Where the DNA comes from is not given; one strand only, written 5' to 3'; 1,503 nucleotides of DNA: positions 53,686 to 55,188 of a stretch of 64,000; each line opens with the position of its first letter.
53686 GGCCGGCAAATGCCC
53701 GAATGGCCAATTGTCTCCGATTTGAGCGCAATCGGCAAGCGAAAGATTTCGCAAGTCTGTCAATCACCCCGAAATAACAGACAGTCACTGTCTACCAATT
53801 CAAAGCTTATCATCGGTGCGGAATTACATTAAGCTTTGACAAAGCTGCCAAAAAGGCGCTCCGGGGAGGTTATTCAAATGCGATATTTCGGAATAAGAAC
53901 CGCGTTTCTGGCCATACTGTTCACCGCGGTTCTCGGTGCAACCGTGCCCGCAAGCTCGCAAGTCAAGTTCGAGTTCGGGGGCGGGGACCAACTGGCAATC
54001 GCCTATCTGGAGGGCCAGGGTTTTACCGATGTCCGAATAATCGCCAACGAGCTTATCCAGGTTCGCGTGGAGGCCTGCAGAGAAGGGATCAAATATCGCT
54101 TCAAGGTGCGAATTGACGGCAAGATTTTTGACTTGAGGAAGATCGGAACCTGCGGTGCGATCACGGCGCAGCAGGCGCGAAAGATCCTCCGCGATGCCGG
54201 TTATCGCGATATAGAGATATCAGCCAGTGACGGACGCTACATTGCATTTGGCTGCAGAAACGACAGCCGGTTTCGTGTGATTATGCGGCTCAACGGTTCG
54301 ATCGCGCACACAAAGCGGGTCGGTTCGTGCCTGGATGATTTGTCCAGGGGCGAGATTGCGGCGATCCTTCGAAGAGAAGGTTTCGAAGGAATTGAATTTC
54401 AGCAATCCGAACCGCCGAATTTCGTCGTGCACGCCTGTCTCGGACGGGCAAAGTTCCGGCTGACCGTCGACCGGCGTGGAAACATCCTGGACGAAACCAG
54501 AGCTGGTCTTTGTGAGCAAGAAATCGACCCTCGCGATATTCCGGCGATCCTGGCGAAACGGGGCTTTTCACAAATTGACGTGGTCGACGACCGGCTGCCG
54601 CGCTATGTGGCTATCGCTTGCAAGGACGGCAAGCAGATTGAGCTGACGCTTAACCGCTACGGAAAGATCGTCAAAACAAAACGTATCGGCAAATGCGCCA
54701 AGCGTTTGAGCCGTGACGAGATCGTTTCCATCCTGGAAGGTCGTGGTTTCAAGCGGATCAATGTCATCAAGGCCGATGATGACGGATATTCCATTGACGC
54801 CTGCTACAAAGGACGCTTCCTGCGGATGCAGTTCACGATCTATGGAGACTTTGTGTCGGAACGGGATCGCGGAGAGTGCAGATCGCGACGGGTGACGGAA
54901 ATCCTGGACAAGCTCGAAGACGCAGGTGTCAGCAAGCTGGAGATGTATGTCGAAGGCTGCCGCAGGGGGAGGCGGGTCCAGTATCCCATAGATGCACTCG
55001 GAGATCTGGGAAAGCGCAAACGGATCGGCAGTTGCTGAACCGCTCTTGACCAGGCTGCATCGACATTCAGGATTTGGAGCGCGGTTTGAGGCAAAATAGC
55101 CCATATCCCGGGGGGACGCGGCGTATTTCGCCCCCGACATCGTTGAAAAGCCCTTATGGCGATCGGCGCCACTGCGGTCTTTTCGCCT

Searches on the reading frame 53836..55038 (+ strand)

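Call 78: search_protein_families(library=pfam, proteins=[window:53836-55038:+], max_evalue=0.00001)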
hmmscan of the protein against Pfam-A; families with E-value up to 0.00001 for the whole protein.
window:53836-55038:+ (400 aa): 1 family
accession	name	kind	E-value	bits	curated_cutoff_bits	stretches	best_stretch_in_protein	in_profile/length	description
PF13670.12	PepSY_2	-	2.1e-06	28.1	24.3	0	289-325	27-63/83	Peptidase propeptide and YPEB domain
